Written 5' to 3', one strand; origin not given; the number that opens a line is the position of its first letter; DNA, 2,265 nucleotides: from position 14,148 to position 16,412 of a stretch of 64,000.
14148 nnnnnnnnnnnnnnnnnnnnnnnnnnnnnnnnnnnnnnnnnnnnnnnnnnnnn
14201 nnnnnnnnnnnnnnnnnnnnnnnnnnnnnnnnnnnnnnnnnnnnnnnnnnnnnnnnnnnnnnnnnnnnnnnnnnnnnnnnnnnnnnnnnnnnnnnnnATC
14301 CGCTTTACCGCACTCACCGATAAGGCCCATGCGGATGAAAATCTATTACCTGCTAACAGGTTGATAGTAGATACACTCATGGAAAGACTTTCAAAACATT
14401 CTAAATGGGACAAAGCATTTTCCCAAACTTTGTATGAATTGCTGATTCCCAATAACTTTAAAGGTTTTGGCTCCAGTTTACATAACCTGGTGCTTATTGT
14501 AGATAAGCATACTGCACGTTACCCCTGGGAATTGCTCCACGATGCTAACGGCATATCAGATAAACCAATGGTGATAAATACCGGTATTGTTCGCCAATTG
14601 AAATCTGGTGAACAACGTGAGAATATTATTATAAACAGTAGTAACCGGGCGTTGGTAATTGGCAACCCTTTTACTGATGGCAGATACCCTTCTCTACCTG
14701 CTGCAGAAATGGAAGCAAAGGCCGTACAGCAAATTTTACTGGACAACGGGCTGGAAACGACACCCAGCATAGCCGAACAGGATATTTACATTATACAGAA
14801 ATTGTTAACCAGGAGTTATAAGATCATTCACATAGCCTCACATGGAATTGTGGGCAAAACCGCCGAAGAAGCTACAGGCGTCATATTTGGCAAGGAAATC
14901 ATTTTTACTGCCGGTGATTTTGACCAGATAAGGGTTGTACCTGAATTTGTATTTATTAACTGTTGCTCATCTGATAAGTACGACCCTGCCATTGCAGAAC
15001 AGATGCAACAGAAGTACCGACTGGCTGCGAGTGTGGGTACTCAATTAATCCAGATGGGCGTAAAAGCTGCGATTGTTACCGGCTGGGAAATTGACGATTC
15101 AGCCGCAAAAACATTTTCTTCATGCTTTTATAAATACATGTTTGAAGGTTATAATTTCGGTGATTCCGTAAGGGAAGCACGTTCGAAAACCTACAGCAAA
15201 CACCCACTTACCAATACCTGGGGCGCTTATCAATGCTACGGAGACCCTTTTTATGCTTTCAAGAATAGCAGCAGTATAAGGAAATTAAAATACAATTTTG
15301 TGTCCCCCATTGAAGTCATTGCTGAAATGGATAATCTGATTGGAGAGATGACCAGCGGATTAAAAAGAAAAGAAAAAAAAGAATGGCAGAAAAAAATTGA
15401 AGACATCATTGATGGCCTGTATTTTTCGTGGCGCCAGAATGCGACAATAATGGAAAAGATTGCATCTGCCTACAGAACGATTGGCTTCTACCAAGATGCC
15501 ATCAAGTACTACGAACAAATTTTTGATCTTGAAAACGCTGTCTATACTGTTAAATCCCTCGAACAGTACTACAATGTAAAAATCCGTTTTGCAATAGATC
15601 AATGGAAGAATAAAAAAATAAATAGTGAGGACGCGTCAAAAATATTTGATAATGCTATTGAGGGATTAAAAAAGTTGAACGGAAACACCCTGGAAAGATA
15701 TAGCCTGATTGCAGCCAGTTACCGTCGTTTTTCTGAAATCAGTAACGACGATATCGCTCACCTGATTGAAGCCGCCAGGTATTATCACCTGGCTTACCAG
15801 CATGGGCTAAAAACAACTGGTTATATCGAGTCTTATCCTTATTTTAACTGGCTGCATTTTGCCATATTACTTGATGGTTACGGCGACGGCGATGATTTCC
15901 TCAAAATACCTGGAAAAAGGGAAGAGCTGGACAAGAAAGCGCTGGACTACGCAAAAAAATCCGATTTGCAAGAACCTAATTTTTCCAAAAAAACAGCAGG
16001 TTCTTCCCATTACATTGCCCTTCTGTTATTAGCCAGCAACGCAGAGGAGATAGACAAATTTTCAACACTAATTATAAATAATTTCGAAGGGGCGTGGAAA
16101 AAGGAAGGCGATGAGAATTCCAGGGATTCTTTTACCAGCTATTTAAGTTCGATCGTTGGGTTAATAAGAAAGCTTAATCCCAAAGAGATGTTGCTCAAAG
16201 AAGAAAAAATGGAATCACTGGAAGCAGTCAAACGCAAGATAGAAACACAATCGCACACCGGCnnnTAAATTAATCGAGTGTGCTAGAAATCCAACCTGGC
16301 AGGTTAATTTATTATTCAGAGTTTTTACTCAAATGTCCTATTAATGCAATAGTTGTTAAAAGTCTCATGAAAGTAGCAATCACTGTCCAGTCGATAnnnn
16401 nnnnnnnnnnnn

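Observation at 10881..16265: Giant tri-enzymatic protein with lipase, LCAT-like phospholipase and CHAT protease domains, divergent from the eCIS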

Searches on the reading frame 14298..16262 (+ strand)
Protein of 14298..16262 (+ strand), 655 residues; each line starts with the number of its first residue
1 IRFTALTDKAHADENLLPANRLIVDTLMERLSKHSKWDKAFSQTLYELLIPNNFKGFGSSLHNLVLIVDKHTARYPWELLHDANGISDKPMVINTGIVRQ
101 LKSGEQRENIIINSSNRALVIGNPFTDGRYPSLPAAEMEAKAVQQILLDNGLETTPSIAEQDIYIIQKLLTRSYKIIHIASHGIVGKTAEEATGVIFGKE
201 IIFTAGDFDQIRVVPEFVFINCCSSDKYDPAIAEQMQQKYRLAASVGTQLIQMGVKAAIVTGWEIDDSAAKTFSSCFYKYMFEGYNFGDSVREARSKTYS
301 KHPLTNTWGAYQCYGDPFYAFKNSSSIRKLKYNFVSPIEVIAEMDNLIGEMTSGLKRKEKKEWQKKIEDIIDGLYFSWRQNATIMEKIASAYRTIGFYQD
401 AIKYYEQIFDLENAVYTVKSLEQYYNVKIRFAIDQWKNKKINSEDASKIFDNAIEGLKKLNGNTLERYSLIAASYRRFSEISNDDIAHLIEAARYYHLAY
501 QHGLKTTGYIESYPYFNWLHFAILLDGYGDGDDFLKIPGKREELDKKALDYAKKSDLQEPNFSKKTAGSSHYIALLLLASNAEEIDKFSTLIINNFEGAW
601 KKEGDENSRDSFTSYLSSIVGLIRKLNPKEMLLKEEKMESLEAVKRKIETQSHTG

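Call 54: search_solved_structures(query=window:14298-16262:+, max_evalue=1)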
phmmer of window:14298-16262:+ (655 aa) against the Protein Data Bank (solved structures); distinct sequences matched with E-value up to 1: 2.
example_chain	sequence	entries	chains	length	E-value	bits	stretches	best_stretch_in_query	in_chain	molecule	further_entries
7obi_A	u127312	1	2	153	3e-06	29.1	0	381-412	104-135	CTPR-rv4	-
9gzg_A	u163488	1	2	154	0.0046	18.6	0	381-413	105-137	Engineered CTPR protein with glutamic acids for conductivity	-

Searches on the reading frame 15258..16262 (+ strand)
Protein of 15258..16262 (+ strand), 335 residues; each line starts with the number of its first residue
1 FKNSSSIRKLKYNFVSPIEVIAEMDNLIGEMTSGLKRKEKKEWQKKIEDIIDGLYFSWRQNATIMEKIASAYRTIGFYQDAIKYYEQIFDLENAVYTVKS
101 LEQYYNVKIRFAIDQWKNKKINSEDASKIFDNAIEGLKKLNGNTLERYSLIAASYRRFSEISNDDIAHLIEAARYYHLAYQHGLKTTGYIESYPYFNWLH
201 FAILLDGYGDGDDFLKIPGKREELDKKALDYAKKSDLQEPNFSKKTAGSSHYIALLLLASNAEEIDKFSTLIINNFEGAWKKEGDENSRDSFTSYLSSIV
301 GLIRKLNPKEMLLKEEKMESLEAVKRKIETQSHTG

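Call 21: search_protein_families(library=pfam, proteins=[window:15258-16262:+], max_evalue=10)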
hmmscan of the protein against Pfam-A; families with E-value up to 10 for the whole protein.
window:15258-16262:+ (335 aa): 8 families
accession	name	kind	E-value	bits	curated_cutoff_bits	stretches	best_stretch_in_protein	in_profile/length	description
PF20308.4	TPR-S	-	4.7e-07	30.8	27.6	1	78-199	2-99/102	Tetratricopeptide Repeats-Sensor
PF13424.12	TPR_12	-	0.001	19.7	30.1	1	62-96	3-37/77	Tetratricopeptide repeat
PF16344.10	FecR_C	-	0.025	15.1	24.4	1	97-124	12-39/70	FecR, C-terminal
PF13181.12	TPR_8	-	0.078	13.6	25.7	1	65-92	4-31/34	Tetratricopeptide repeat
PF13374.12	TPR_10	-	0.092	13.2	27.5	1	62-88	2-28/42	Tetratricopeptide repeat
PF13176.12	TPR_7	-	0.14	12.8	27.9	1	68-87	5-24/36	Tetratricopeptide repeat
PF01297.22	ZnuA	-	0.16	11.8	29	1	28-122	115-210/263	Zinc-uptake complex component A periplasmic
PF07719.23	TPR_2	-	0.61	10.8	27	1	67-91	6-30/34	Tetratricopeptide repeat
